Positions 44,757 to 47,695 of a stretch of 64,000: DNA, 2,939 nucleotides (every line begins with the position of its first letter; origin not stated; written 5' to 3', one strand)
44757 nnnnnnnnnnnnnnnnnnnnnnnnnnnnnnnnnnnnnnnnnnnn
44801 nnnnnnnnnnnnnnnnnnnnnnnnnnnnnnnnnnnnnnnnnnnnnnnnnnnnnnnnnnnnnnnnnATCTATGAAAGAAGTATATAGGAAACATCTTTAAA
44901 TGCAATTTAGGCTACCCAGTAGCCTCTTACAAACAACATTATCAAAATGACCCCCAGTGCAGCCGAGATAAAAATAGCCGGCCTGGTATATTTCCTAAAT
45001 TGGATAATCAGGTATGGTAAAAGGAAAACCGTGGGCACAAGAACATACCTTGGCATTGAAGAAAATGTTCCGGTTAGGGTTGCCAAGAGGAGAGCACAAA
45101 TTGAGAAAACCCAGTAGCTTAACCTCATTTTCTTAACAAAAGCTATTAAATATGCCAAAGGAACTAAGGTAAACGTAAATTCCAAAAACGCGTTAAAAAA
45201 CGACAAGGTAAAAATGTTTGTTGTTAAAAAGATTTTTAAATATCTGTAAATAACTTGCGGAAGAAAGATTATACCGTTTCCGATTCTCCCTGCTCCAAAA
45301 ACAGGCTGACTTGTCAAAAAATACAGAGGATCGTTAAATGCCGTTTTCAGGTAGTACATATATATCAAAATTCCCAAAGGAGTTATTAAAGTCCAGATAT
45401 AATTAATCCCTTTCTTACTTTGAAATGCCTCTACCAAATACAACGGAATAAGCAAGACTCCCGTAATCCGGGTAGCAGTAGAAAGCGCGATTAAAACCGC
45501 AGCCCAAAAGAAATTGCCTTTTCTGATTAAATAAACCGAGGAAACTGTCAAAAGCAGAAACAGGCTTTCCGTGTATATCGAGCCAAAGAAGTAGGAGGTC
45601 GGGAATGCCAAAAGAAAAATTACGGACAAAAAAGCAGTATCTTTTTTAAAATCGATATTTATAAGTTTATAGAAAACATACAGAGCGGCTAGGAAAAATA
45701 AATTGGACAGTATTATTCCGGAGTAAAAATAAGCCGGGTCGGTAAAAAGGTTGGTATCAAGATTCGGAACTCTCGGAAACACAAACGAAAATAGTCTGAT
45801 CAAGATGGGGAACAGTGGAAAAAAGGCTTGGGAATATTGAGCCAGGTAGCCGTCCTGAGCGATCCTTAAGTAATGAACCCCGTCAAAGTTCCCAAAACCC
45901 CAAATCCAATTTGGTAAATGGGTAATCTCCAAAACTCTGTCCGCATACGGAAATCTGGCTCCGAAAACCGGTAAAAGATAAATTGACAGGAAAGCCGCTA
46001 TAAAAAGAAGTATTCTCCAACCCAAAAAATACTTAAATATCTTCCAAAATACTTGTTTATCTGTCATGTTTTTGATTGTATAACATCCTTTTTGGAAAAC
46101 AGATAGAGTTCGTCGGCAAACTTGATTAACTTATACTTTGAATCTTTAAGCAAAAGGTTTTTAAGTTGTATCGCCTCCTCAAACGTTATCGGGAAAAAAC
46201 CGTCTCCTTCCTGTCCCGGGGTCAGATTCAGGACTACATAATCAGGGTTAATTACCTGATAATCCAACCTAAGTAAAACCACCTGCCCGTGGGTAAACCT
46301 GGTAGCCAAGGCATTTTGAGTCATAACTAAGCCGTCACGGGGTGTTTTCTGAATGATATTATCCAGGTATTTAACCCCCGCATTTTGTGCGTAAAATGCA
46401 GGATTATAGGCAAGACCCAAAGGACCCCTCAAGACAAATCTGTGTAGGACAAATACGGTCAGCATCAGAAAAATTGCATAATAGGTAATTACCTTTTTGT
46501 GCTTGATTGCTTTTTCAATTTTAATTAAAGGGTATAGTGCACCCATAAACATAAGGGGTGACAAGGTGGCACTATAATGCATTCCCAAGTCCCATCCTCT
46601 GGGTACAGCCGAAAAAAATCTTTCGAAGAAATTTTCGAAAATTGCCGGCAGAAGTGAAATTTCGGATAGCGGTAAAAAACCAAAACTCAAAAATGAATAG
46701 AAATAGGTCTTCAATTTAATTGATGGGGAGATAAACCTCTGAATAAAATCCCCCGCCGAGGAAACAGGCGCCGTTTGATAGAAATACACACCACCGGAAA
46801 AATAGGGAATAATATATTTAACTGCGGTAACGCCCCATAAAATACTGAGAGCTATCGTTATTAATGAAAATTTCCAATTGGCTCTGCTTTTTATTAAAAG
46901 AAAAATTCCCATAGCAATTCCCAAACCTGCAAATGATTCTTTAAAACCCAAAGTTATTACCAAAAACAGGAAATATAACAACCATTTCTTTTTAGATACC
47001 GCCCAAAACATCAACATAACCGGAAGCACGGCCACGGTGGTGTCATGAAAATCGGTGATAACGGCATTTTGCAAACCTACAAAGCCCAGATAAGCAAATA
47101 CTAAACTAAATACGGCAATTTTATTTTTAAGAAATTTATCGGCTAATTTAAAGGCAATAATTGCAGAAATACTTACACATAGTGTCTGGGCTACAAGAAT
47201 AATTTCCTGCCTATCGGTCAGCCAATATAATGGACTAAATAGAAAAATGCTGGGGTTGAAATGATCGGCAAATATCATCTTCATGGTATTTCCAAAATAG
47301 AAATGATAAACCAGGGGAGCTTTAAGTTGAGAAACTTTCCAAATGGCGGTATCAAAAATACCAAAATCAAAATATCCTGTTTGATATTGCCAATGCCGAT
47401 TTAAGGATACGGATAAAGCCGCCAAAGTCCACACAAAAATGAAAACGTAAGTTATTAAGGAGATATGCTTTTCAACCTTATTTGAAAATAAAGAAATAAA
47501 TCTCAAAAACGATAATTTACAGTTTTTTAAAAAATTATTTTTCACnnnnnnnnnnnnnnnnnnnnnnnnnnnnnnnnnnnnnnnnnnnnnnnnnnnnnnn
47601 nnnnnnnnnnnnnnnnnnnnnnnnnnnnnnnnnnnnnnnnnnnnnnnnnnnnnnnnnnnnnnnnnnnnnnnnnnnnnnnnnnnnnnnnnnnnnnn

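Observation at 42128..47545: Polyprenyl-phosphate-sugar module: GT2 - DUF2304-like - GtrB-like GT2 - Fcl - PIG-V-like GT-C - DUF2079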

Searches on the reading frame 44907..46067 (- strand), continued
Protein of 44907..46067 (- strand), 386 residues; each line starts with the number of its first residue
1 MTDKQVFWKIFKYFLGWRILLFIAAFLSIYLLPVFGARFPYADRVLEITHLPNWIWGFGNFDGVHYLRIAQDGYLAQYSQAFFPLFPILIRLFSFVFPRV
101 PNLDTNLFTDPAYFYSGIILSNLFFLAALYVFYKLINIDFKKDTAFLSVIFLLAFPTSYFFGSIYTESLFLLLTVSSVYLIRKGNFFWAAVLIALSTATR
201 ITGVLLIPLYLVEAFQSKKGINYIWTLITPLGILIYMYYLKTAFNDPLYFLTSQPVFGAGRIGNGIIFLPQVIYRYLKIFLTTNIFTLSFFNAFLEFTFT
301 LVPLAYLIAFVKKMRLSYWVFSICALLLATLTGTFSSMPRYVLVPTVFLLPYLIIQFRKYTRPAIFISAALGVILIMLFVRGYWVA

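Call 47: fold_search(model_id=the predicted structure, library=pdb)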
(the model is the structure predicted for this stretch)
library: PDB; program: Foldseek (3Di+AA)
matches with E <= 10: 178; with E <= 0.001: 3
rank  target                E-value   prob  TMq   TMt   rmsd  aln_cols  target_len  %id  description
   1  6ezn_F                3.1e-04  1.00  0.46  0.31  14.6       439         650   14  Cryo-EM structure of the yeast oligosaccharyltransferase (OST) complex (released 2018-01-17)
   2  6c26_A                5.1e-04  1.00  0.47  0.31  15.6       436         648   13  The Cryo-EM structure of a eukaryotic oligosaccharyl transferase complex (released 2018-01-31)
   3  8agb_A                6.3e-04  1.00  0.41  0.28  15.4       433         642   13  Structure of yeast oligosaccharylransferase complex with lipid-linked oligosaccharide bound (released 2022-12-07)
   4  3wak                  1.1e-03  1.00  0.45  0.23  13.7       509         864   14  Crystal structure of the Archaeoglobus fulgidus oligosaccharyltransferase (O29867_ARCFU) in the apo form (released 2013-10-30)
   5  5gmy_A                1.2e-03  1.00  0.46  0.24  14.2       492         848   14  Crystal structure of the Archaeoglobus fulgidus oligosaccharyltransferase (O29867_ARCFU) tethered with an acceptor pep (released 2017-02-01)
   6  7oci_F                1.3e-03  1.00  0.44  0.31  13.8       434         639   14  Cryo-EM structure of yeast Ost6p containing oligosaccharyltransferase complex (released 2022-02-16)
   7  6s7t_A                1.8e-03  1.00  0.43  0.27  14.1       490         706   16  Cryo-EM structure of human oligosaccharyltransferase complex OST-B (released 2019-12-18)
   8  8age_A                2.3e-03  1.00  0.47  0.32  12.2       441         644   12  Structure of yeast oligosaccharylransferase complex with acceptor peptide bound (released 2022-12-07)
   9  6s7o_A                2.5e-03  1.00  0.43  0.28  15.0       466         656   13  Cryo-EM structure of human oligosaccharyltransferase complex OST-A (released 2019-12-18)
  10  8agc_A                2.8e-03  1.00  0.42  0.27  13.1       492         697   12  Structure of yeast oligosaccharylransferase complex with lipid-linked oligosaccharide and non-acceptor peptide bound (released 2022-12-07)
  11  9n9j_I                3.0e-03  1.00  0.45  0.29  14.0       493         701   13  Structure of a GRP94 folding intermediate engaged with a CCDC134- and FKBP11-bound secretory translocon (released 2025-11-19)
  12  5ezm                  3.3e-03  1.00  0.47  0.36   7.8       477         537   12  Crystal Structure of ArnT from Cupriavidus metallidurans in the apo state (released 2016-02-17)
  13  9s6u_A                3.7e-03  1.00  0.46  0.35   9.4       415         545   12  Ternary cryo-EM structure of human ALG9 with Dol25-PP-GlcNAc2Man8, Dol25-P-Man and Fab (released 2026-03-18)
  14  3waj                  4.3e-03  1.00  0.45  0.25  13.2       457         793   14  Crystal structure of the Archaeoglobus fulgidus oligosaccharyltransferase (O29867_ARCFU) complex with Zn and sulfate (released 2013-10-30)
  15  9s6s_A                7.2e-03  1.00  0.47  0.36   8.9       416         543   12  Ternary cryo-EM structure of human ALG9 with Dol25-PP-GlcNAc2Man6, Dol25-P-Man and Fab (released 2026-03-18)
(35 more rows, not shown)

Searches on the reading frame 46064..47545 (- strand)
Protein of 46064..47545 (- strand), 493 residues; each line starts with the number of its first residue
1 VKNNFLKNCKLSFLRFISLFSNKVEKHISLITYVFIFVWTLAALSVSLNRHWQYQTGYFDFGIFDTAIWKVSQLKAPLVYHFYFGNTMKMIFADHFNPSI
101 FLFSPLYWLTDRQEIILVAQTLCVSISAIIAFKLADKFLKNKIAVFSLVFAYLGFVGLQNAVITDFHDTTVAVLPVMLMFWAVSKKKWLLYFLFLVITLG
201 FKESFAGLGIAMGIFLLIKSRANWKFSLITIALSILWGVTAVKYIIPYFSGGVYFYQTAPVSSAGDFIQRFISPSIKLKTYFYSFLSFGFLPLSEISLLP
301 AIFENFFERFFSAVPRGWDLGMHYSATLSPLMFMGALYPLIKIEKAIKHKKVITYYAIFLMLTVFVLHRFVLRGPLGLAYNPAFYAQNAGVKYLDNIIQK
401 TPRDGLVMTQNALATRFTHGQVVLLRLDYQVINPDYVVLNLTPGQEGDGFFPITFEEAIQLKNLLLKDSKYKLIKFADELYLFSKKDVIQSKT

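Call 3: search_protein_families(library=pfam, proteins=[window:46064-47545:-], max_evalue=0.01)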
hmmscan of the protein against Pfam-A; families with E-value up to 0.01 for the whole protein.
window:46064-47545:- (493 aa): 2 families
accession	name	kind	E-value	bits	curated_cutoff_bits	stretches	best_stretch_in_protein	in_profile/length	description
PF09852.15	DUF2079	-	6.9e-39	134.6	28.2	1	50-447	1-427/459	Predicted membrane protein (DUF2079)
PF13231.12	PMT_2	-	8.5e-05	23.3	26.1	1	112-235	20-153/160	Dolichyl-phosphate-mannose-protein mannosyltransferase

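Call 13: search_protein_families(library=ncbifam, proteins=[window:46064-47545:-], max_evalue=0.001)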
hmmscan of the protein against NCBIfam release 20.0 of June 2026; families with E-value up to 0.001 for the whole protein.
window:46064-47545:- (493 aa): 0 families

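Call 22: search_solved_structures(query=window:46064-47545:-, max_evalue=10)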
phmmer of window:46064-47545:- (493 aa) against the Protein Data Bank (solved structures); distinct sequences matched with E-value up to 10: 13.
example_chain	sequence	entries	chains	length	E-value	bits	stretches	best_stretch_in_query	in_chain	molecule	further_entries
8g7y_C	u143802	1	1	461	0.16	14.2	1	366-477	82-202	Neurexin-1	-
8g7z_C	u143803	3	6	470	0.16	14.1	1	366-477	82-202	Neurexin-1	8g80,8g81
3bod_A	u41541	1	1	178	0.18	14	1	411-477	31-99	Neurexin-1-alpha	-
2wqz_C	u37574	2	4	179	0.18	14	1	411-477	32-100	NEUREXIN-1-BETA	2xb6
1c4r_A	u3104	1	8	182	0.19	13.9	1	412-477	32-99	NEUREXIN-I BETA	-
3vkf_C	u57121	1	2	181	0.19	13.9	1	412-477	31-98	Neurexin-1-beta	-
5z8y_B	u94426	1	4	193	0.2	13.8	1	411-477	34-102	Neurexin-1-beta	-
3b3q_E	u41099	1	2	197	0.21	13.8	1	411-477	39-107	NRXN1 protein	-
2r1d_A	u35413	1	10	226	0.23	13.6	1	410-477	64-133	Neurexin-1-beta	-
3mw2_A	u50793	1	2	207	0.26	13.5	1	412-477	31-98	Neurexin-1-alpha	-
3biw_E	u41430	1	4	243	0.26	13.5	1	410-477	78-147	Neurexin-1-beta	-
2r1b_A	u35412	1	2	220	0.27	13.4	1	411-477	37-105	Neurexin-1-beta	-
3asi_A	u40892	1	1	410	0.79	11.9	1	412-477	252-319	Neurexin-1-alpha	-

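Call 37: find_homologous_proteins(query=window:46064-47545:-, max_evalue=0.001)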
Query window:46064-47545:- (493 aa): 545 proteins with E <= 0.001 among 8000 candidates; the best 120 are listed.
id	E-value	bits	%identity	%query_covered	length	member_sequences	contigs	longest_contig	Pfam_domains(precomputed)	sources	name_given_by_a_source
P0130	0.0e+0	1059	100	97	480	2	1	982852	PF09852.16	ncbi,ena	-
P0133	1.9e-268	909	84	98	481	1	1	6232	PF09852.16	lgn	-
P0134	1.5e-171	590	55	96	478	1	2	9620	PF09852.16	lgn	-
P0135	9.3e-171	587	57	94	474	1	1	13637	PF09852.16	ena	-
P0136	2.6e-170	586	57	94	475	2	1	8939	PF09852.16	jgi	jgi:uncharacterized membrane protein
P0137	7.2e-170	584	56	97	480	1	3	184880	PF09852.16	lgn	-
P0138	1.6e-168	580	58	94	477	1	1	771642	PF09852.16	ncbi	-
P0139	7.4e-168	578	55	94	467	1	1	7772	PF09852.16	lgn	-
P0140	2.2e-167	576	56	94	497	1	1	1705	PF09852.16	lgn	-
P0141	7.7e-166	571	55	94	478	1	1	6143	PF09852.16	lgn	-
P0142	2.5e-165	569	55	96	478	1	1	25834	PF09852.16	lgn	-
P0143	5.5e-165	568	54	94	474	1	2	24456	PF09852.16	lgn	-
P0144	1.2e-164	567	55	97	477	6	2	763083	PF09852.16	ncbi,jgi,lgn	-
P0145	4.0e-164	565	55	97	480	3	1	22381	PF09852.16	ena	-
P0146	2.4e-163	563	55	96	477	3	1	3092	PF09852.16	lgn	-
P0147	6.8e-163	561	55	93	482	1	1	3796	PF09852.16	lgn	-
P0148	1.0e-162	561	55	92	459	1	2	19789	PF09852.16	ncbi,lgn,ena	ncbi:MAG: DUF2079 domain-containing protein [Patescibacteria group bacterium]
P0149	1.6e-160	553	53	94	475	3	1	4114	PF09852.16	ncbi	-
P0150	3.1e-160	552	55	92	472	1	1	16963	PF09852.16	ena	-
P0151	3.2e-160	552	56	92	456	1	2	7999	PF09852.16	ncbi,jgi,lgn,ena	-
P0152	4.2e-160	552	54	92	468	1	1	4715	PF09852.16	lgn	-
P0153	5.8e-160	552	55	95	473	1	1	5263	PF09852.16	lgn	-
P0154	1.3e-159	550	55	96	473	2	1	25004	PF09852.16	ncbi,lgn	ncbi:MAG: DUF2079 domain-containing protein [Patescibacteria group bacterium]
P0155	3.5e-159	549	54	92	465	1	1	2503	PF09852.16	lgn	-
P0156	4.1e-159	549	51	95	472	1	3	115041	PF09852.16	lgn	-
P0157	7.9e-159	548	53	94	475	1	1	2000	PF09852.16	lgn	-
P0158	1.2e-158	547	54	93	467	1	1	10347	PF09852.16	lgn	-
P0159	1.7e-158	547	54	93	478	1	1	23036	PF09852.16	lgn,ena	-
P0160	2.0e-158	546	53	93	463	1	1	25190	PF09852.16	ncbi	-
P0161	9.8e-158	544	54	93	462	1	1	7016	PF09852.16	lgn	-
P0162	2.2e-157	543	51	96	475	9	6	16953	PF09852.16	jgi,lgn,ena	-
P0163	5.4e-157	542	51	94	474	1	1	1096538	PF09852.16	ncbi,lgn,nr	ncbi:MAG: DUF2079 domain-containing protein [Candidatus Daviesbacteria bacterium]|nr:DUF2079 domain-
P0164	1.3e-156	541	53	95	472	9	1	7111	PF09852.16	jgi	jgi:uncharacterized membrane protein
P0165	2.0e-156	540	50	98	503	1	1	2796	PF09852.16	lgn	-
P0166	3.6e-156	539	53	92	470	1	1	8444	PF09852.16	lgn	-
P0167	5.6e-156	538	52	93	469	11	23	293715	PF09852.16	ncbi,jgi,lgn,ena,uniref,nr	ncbi:MAG: hypothetical protein ACD_31C00005G0078 [uncultured bacterium]|uniref:DUF2079 domain-contai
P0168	5.0e-155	535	53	93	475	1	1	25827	PF09852.16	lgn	-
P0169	7.2e-155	535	52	94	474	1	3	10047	PF09852.16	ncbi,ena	ncbi:MAG: DUF2079 domain-containing protein [Patescibacteria group bacterium]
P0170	5.9e-154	532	54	90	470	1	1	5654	PF09852.16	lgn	-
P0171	1.4e-153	531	51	94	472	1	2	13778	PF09852.16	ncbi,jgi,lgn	-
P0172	1.7e-153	530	51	94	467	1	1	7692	PF09852.16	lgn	-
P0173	1.7e-152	527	51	93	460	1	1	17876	PF09852.16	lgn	-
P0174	2.1e-152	527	53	93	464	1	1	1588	PF09852.16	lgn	-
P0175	2.5e-152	526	52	94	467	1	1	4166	PF09852.16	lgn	-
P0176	4.7e-152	526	52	91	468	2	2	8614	PF09852.16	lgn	-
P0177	6.1e-152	525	53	92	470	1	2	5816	PF09852.16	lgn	-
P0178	6.5e-152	525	52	99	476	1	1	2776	PF09852.16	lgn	-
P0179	5.7e-151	522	52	94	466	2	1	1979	PF09852.16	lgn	-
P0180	5.0e-150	519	54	93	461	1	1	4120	PF09852.16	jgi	jgi:uncharacterized membrane protein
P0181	4.3e-146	506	49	93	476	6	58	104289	PF09852.16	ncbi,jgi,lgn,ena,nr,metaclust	ncbi:MAG: hypothetical protein A2186_03115 [Candidatus Levybacteria bacterium RIFOXYA1_FULL_41_10]|n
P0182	4.9e-146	506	51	94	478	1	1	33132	PF09852.16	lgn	-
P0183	1.7e-145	504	49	96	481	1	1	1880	PF09852.16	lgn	-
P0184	3.0e-145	503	49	95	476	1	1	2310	PF09852.16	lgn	-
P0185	1.1e-140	488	52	85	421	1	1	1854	PF09852.16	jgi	jgi:uncharacterized membrane protein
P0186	1.3e-139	484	50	91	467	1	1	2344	PF09852.16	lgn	-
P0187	2.1e-139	484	48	94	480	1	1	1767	PF09852.16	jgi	jgi:uncharacterized membrane protein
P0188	3.1e-139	483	50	94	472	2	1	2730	PF09852.16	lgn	-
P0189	4.0e-139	483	47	97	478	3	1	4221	PF09852.16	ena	-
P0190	5.5e-139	482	47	93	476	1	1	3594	PF09852.16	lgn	-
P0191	1.3e-138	481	52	91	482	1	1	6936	PF09852.16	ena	-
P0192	2.4e-138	480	48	93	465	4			PF09852.16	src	-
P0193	1.5e-136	474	50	94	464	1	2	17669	PF09852.16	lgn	-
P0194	9.2e-136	472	49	92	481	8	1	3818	PF09852.16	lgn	-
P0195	2.5e-135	470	49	94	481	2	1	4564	PF09852.16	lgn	-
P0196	3.6e-135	470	48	92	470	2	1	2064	PF09852.16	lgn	-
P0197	5.6e-134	466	46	93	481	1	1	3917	PF09852.16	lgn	-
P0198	3.8e-133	463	47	94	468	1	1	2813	PF09852.16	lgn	-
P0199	5.0e-133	463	50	91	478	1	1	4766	PF09852.16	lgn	-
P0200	5.0e-133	463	49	93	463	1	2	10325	PF09852.16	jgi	-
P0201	1.6e-130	454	48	92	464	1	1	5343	PF09852.16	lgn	-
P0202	3.2e-130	454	50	94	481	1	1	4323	PF09852.16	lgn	-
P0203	5.8e-130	453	49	90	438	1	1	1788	PF09852.16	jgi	-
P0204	7.2e-130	452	48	95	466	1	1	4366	PF09852.16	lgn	-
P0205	1.3e-129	452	49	94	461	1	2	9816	PF09852.16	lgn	-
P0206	2.5e-127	444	46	95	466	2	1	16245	PF09852.16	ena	-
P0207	5.0e-127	443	47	91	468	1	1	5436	PF09852.16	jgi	-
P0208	5.3e-127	443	47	94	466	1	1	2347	PF09852.16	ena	-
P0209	1.3e-125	438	47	93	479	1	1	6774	PF09852.16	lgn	-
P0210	8.9e-125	436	47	93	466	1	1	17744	PF09852.16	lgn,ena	-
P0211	1.6e-124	435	47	93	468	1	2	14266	PF09852.16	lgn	-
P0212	9.2e-124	432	46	97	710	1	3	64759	PF09852.16,PF00535.33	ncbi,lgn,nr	ncbi:DUF2079 domain-containing protein [Patescibacteria group bacterium]|nr:DUF2079 domain-containin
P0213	2.1e-123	431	44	94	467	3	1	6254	PF09852.16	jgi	jgi:uncharacterized membrane protein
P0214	6.7e-123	429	45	94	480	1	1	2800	PF09852.16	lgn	-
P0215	1.0e-121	425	44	94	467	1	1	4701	PF09852.16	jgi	jgi:uncharacterized membrane protein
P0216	2.6e-121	424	44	95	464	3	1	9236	PF09852.16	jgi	-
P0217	3.2e-121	424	46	94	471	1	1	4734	PF09852.16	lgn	-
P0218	4.3e-121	423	44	96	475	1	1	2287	PF09852.16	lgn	-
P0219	4.9e-121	423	45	92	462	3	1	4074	PF09852.16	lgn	-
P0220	1.1e-120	422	44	94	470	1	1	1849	PF09852.16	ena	-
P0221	2.6e-120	421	46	91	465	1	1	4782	PF09852.16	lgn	-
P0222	3.0e-120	421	45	91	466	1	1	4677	PF09852.16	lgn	-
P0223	7.5e-120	419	45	94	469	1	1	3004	PF09852.16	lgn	-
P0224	1.1e-119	419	46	94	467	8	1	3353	PF09852.16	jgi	-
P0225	5.8e-119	416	44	94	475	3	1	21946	PF09852.16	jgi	-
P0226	8.7e-119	416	46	94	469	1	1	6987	PF09852.16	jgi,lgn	jgi:uncharacterized membrane protein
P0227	9.4e-119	416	45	95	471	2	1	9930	PF09852.16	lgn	-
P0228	1.3e-118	415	43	94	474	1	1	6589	PF09852.16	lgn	-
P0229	2.0e-118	415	42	95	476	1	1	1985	PF09852.16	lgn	-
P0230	2.5e-118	414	44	94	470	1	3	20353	PF09852.16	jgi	jgi:uncharacterized membrane protein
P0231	5.8e-118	413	43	94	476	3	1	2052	PF09852.16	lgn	-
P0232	6.9e-118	413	42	96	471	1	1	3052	PF09852.16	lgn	-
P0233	1.1e-117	412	45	94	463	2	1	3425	PF09852.16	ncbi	-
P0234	1.1e-117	412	45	94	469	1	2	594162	PF09852.16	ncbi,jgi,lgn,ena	-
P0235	3.0e-117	411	43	94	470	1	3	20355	PF09852.16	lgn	-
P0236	5.8e-117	410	45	94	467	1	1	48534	PF09852.16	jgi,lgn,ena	-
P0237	8.6e-117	409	43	97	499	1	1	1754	PF09852.16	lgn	-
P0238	9.0e-117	409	43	94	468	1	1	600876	PF09852.16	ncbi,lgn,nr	ncbi:MAG: DUF2079 domain-containing protein [Candidatus Levybacteria bacterium]|nr:DUF2079 domain-co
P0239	9.4e-117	409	45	92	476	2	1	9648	PF09852.16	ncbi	-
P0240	1.4e-116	409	45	94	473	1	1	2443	PF09852.16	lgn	-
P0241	1.6e-116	408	46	91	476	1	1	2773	PF09852.16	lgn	-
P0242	2.9e-116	408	44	91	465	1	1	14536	PF09852.16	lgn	-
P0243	4.3e-116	407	44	97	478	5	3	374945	PF09852.16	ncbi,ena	ncbi:MAG: DUF2079 domain-containing protein [Patescibacteria group bacterium]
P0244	4.3e-116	407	44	94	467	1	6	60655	PF09852.16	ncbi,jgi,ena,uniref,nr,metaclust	ncbi:MAG: hypothetical protein UU37_C0001G0008 [Candidatus Gottesmanbacteria bacterium GW2011_GWA2_4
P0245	4.5e-116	407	43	94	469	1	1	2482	PF09852.16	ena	-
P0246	4.5e-116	407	44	89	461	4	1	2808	PF09852.16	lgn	-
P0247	8.1e-116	406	45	92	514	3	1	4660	PF09852.16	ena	-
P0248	9.6e-116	406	45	96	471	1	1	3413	PF09852.16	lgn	-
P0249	1.0e-115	406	44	94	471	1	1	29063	PF09852.16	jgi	jgi:uncharacterized membrane protein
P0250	1.1e-115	406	44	97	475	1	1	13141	PF09852.16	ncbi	-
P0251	1.1e-115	406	44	94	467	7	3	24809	PF09852.16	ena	-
